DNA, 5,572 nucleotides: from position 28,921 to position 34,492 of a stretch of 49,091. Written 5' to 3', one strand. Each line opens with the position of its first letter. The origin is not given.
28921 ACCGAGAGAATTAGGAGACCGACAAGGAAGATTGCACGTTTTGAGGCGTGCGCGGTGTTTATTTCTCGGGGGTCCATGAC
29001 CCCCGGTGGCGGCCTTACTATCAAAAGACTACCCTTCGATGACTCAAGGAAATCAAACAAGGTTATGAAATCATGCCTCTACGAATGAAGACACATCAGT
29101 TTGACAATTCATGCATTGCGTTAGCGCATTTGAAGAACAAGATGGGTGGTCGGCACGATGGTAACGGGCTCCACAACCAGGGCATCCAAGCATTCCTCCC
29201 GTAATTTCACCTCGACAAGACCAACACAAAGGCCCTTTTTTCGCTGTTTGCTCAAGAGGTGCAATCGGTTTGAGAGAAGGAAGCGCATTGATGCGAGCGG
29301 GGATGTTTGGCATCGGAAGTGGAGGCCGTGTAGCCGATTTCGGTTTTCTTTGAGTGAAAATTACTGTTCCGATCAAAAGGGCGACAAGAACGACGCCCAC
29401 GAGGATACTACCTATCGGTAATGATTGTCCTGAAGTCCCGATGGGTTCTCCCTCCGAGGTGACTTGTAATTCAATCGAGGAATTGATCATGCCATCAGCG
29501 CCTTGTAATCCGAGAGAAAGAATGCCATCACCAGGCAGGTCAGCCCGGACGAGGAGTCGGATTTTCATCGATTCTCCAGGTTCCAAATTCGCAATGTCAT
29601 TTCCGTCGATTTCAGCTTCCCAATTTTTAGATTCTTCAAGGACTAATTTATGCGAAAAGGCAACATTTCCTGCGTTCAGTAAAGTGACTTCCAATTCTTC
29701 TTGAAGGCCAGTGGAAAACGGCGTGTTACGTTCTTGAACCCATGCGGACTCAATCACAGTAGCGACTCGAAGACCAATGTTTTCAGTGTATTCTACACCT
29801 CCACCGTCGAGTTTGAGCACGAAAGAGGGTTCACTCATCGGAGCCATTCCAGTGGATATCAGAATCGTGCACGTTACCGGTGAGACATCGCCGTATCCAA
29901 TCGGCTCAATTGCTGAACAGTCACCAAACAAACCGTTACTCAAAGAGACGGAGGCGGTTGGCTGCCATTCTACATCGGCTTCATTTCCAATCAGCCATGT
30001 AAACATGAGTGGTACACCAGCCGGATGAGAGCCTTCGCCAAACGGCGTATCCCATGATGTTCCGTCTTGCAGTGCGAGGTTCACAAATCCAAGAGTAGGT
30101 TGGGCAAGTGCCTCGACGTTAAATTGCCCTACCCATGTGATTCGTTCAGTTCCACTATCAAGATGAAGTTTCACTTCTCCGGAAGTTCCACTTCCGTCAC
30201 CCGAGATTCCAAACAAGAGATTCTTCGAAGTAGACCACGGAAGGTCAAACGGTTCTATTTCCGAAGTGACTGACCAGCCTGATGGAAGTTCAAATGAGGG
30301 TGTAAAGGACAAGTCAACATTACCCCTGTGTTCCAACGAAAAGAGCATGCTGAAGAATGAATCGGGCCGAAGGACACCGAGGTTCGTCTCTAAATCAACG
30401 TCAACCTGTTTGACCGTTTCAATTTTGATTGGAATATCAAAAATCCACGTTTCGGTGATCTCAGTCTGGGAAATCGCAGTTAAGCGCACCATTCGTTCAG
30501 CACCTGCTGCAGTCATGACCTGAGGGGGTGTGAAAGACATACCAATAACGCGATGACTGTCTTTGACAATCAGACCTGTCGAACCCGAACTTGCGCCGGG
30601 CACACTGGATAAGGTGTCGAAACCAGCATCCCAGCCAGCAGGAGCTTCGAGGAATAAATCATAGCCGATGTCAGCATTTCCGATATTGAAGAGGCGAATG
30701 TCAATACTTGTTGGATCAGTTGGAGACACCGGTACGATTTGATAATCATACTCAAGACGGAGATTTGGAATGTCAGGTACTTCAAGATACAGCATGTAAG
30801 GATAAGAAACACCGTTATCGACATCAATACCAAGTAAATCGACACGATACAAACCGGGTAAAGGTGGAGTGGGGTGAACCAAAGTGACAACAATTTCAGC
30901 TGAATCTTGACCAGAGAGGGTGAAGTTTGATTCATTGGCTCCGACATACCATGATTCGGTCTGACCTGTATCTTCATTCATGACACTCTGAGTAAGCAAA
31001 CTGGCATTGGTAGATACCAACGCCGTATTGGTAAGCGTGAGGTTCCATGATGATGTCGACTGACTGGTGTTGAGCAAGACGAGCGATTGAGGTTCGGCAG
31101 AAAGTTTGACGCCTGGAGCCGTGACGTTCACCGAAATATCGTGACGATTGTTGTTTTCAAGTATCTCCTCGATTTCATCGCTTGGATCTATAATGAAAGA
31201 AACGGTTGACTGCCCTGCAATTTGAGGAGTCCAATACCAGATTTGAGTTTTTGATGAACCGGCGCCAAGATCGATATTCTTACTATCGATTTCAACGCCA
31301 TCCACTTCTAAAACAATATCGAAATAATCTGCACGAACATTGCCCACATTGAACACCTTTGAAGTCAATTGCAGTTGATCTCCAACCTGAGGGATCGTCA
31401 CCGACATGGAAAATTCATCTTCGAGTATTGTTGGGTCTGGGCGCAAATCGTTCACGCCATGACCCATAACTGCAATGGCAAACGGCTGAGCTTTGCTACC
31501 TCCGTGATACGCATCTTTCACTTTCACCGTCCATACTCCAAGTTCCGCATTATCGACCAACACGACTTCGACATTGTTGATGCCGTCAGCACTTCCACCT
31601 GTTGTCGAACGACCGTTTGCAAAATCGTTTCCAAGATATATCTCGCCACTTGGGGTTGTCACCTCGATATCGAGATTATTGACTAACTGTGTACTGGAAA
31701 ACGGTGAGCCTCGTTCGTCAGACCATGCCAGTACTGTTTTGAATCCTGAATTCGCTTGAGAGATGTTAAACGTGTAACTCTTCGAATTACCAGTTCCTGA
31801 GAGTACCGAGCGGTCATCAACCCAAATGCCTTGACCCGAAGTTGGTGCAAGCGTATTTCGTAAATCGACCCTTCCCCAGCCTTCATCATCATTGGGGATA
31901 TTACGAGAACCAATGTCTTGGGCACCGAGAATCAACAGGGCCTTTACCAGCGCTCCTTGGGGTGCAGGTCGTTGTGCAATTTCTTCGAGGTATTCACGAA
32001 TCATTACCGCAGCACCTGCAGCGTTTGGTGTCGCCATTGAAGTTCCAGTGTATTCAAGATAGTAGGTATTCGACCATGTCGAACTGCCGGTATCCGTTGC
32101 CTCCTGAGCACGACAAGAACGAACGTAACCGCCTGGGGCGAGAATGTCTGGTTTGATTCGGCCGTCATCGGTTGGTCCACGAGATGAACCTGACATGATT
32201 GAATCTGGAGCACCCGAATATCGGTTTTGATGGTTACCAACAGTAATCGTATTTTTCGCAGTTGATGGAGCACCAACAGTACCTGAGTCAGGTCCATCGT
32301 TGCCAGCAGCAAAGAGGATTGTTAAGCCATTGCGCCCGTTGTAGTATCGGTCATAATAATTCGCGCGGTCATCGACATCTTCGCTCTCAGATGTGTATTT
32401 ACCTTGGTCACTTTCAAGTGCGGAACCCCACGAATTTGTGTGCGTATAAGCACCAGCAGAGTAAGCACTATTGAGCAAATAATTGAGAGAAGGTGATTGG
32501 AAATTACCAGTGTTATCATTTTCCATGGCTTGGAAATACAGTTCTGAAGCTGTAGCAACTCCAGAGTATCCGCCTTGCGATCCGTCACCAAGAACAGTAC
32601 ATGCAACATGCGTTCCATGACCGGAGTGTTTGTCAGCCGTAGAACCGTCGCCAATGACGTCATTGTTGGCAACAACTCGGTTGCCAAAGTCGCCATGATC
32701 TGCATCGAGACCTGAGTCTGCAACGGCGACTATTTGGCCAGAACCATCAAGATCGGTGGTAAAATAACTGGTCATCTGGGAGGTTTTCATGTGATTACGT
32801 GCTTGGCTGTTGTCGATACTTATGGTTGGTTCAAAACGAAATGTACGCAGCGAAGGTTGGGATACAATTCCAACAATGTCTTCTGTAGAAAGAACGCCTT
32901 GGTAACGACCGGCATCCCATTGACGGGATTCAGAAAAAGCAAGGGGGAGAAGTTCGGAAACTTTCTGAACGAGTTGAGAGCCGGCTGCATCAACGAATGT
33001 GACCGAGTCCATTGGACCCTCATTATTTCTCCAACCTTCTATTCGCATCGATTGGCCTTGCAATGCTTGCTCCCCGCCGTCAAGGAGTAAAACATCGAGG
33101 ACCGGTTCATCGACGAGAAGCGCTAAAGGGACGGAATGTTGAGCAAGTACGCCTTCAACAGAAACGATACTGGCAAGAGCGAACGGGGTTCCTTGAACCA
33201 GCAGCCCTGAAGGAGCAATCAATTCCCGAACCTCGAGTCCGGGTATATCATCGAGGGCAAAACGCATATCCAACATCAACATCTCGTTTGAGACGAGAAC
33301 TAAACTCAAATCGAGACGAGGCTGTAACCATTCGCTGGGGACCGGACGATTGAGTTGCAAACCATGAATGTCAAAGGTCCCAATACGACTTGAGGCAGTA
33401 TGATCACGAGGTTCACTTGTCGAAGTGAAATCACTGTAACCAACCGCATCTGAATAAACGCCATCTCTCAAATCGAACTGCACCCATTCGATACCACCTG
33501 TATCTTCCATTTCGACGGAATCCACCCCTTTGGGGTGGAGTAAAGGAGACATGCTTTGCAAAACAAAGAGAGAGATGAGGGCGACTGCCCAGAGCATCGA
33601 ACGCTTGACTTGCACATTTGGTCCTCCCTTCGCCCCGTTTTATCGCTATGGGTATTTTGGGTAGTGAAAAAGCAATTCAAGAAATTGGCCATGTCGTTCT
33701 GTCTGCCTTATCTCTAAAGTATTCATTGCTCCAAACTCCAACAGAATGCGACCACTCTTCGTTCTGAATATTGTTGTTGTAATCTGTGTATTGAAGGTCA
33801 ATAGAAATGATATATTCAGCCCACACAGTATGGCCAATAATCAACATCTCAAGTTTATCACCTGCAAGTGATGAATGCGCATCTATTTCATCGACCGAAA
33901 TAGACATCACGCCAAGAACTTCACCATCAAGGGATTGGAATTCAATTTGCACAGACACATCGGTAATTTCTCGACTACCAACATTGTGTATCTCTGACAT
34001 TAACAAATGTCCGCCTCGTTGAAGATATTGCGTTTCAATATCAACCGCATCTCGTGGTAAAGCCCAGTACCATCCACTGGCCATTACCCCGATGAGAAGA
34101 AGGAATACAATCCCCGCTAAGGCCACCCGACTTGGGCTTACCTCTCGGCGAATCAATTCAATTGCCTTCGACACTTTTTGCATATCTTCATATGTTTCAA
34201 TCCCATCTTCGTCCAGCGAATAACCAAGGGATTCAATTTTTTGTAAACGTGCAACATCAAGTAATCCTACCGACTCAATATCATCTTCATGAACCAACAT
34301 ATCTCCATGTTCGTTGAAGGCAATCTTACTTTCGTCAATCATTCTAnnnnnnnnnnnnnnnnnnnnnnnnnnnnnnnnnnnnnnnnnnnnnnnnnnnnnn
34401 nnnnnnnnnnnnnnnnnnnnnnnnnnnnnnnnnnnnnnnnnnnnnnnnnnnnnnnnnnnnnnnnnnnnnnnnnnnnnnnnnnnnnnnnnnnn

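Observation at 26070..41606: Co-directional five-gene cell-surface module built around a giant orphan protein and a membrane-tethered S8 protease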

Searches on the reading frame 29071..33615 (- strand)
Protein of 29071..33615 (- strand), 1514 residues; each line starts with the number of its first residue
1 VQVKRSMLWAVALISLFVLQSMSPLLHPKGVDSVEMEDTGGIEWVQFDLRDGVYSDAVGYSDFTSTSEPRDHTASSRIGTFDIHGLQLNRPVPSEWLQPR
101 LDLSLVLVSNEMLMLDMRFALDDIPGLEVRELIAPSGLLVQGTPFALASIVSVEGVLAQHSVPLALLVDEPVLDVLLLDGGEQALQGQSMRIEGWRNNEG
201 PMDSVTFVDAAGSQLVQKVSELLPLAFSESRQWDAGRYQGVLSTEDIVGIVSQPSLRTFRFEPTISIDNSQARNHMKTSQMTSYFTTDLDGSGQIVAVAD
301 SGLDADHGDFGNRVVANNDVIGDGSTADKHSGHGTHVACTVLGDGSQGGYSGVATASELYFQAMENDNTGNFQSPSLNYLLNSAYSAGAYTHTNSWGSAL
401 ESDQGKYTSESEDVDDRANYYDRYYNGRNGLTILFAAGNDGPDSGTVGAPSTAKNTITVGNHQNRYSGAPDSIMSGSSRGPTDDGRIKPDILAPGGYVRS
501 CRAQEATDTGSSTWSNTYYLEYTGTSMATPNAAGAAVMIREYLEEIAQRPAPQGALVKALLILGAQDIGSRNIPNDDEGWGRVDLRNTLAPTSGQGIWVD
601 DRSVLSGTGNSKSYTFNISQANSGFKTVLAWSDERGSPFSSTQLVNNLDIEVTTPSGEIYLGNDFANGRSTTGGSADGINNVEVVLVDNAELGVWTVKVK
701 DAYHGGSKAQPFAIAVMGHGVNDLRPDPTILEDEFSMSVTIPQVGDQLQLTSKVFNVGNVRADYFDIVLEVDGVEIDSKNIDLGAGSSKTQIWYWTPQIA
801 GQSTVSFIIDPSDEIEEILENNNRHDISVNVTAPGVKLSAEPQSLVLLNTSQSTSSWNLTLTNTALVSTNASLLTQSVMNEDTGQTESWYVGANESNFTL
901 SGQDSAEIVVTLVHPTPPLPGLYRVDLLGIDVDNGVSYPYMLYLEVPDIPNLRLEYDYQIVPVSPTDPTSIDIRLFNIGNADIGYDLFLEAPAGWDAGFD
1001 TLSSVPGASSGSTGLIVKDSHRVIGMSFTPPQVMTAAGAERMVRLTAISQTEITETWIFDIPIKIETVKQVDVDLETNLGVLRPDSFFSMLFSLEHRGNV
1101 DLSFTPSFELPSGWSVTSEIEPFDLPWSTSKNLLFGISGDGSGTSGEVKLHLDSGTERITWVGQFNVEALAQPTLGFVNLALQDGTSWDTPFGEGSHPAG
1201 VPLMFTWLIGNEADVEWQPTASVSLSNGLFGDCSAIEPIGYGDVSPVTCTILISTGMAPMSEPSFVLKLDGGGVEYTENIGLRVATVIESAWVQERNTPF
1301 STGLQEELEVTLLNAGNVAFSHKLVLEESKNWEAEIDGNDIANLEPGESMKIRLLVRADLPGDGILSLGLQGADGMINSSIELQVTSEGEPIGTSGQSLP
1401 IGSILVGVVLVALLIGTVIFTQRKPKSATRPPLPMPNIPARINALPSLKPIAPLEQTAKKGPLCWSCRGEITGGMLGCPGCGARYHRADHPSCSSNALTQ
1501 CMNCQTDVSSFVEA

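Call 5: search_protein_families(library=pfam, proteins=[window:29071-33615:-], max_evalue=0.01)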
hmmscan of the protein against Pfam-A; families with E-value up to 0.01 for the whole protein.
window:29071-33615:- (1514 aa): 4 families
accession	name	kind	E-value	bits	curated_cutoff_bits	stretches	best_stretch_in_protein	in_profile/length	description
PF00082.27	Peptidase_S8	-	9.6e-44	150.2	21.8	1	291-581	1-288/288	Subtilase family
PF07705.17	CARDB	-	5.1e-12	46.3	22.7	1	735-824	8-98/101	CARDB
PF20087.4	DUF6479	-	0.00037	21.4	25.4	1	1390-1435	10-55/120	Family of unknown function (DUF6479)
PF10633.15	NPCBM_assoc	-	0.0013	19.3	24.4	0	1303-1357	4-59/78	NPCBM-associated, NEW3 domain of alpha-galactosidase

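Call 6: search_protein_families(library=ncbifam, proteins=[window:29071-33615:-], max_evalue=0.01)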
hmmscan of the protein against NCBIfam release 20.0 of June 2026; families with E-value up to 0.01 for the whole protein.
window:29071-33615:- (1514 aa): 5 families
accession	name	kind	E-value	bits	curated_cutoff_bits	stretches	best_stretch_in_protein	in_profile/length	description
TIGR03921.1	T7SS_mycosin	equivalog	5.1e-16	58.7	278.75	1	290-590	11-286/353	type VII secretion-associated serine protease mycosin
NF040808.2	CspC_non_triad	exception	2e-14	52.9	675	1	444-590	418-550/556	bile acid germinant receptor pseudoprotease CspC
NF042956.1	IteS_antiphage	equivalog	8.7e-11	40.8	900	2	450-572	416-539/747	S8 family anti-phage peptidase IteS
NF040809.1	germ_prot_CspBA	exception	1.9e-10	39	1250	1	446-587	395-520/1099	bifunctional germination protease/germinant receptor pseudoprotease CspBA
NF040553.1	SGO_0316_fam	subfamily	1.3e-09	36.3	1400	1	472-546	652-714/1486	SGO_0316/SGO_0317 family LPXTG-anchored serine peptidase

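Call 43: search_solved_structures(query=window:29071-33615:-, max_evalue=0.001)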
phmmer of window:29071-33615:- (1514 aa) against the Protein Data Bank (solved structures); distinct sequences matched with E-value up to 0.001: 64 (the best 60 are shown).
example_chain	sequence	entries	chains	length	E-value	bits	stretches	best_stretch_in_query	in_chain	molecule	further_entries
5fax_A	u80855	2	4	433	1.8e-74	254.2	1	288-717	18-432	Subtilase SubHal from Bacillus halmapalus | Enzyme subtilase SubHal from Bacillus halmapalus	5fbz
1wmd_A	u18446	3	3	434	3.1e-74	253.4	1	287-717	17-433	protease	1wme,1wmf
3afg_A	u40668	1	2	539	9.3e-28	99.3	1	281-639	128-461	Subtilisin-like serine protease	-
9ues_B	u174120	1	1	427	1.2e-27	99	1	281-639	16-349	Subtilisin-like serine protease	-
2gko_A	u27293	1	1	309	1.7e-13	52.1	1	282-539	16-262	microbial serine proteinases; subtilisin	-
1ea7_A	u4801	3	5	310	9.7e-13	49.6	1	285-539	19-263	SERINE PROTEASE | 36KDA PROTEASE | Sphericase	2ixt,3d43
2wv7_A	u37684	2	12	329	5.4e-12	47.1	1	279-569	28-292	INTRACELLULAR SUBTILISIN PROTEASE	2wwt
5ffn_A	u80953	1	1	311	6.6e-12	46.8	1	285-539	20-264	Enzyme subtilase SubTY from Bacillus sp. TY145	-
2x8j_A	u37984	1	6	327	7.1e-12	46.7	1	279-569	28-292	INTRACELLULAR SUBTILISIN PROTEASE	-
7y6m_C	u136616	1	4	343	6.3e-11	43.6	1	283-364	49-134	Intracellular serine protease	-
2xrm_A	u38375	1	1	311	1.3e-10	42.5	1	287-569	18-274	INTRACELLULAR SUBTILISIN PROTEASE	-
7xr8_A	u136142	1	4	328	4.7e-10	40.7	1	286-369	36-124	Major intracellular serine protease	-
9sj9_A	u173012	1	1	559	6.9e-10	40.1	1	442-590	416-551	S8 family peptidase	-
6mw4_A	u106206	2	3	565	1.3e-09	39.2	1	442-590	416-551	Putative germination-specific protease | Germination-specific protease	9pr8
6f9m_A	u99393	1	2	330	3.6e-09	37.7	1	288-374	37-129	Serine protease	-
7edd_A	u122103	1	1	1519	3.3e-07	31.3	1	477-566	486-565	C5a peptidase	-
5xya_A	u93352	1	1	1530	7.2e-07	30.1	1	477-566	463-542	Chemokine protease C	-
31mr_B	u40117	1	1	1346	2.2e-06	28.5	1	477-567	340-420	Cell envelope proteinase A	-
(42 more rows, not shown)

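Call 93: search_protein_families(library=pfam, proteins=[window:29071-33615:-], max_evalue=1)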
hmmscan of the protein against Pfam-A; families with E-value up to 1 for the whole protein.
window:29071-33615:- (1514 aa): 10 families
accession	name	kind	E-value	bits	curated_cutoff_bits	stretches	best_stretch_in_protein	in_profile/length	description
PF00082.27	Peptidase_S8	-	9.6e-44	150.2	21.8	1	291-581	1-288/288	Subtilase family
PF07705.17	CARDB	-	5.1e-12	46.3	22.7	1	735-824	8-98/101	CARDB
PF20087.4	DUF6479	-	0.00037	21.4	25.4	1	1390-1435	10-55/120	Family of unknown function (DUF6479)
PF10633.15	NPCBM_assoc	-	0.0013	19.3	24.4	1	1303-1357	4-59/78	NPCBM-associated, NEW3 domain of alpha-galactosidase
PF13750.12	Big_3_3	-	0.023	14.8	27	1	611-692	2-78/157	Bacterial Ig-like domain (group 3)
PF14446.12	Prok-RING_1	-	0.093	13.1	29.1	1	1460-1488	3-33/54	Prokaryotic RING finger family 1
PF01483.27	P_proprotein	-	0.16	12.5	21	1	645-705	15-73/86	Proprotein convertase P-domain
PF07538.16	ChW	-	0.19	12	22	0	1386-1402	11-27/35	Clostridial hydrophobic W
PF01835.25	MG2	-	0.21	12.4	32.8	0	647-709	35-91/96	MG2 domain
PF12773.13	DZR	-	0.95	10.1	27.3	0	1464-1509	1-35/45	Double zinc ribbon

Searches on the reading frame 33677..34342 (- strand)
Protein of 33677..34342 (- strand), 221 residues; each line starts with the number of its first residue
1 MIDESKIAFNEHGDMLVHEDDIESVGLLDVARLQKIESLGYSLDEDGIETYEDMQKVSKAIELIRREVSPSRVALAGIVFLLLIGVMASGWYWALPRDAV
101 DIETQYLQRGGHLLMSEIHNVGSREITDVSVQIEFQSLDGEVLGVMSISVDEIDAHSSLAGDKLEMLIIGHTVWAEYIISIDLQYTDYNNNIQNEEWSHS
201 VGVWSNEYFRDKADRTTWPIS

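Call 5: search_protein_families(library=pfam, proteins=[window:33677-34342:-], max_evalue=0.01)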
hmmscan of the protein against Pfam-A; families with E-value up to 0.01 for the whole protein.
window:33677-34342:- (221 aa): 0 families

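Call 6: search_protein_families(library=ncbifam, proteins=[window:33677-34342:-], max_evalue=0.01)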
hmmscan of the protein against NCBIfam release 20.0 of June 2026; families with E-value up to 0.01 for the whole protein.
window:33677-34342:- (221 aa): 0 families

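Call 69: find_homologous_proteins(query=A4, max_evalue=0.01)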
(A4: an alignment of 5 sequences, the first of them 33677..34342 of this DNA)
Query A4 (5 sequences) (221 aa, profile of the alignment): 238 proteins with E <= 0.01 among 8000 candidates; the best 120 are listed.
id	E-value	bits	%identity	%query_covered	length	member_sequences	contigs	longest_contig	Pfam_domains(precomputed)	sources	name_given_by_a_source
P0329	3.3e-73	263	98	100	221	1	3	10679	-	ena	-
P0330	7.5e-70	252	92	100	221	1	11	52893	-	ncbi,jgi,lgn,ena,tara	tara:strand:+ start:3830 stop:4495 length:666 start_codon:yes stop_codon:yes gene_type:complete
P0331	8.8e-70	252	93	100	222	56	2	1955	-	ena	-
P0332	3.2e-69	250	91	100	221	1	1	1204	-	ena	-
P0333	5.9e-67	243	86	94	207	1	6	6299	-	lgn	-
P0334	6.5e-67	243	86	94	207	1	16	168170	-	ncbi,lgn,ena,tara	tara:strand:- start:51710 stop:52333 length:624 start_codon:yes stop_codon:yes gene_type:complete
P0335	7.7e-67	243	86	94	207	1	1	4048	-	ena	-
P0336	8.4e-67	243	86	94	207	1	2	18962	-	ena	-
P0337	1.3e-65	239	82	100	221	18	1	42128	-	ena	-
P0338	2.9e-65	238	82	99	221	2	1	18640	-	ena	-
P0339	3.5e-65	237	81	100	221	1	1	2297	-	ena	-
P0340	5.3e-65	237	85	94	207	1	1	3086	-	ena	-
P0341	6.7e-65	236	81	100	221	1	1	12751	-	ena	-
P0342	8.2e-65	236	82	100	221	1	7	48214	-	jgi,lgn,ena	-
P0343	9.1e-65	236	82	100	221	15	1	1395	-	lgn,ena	-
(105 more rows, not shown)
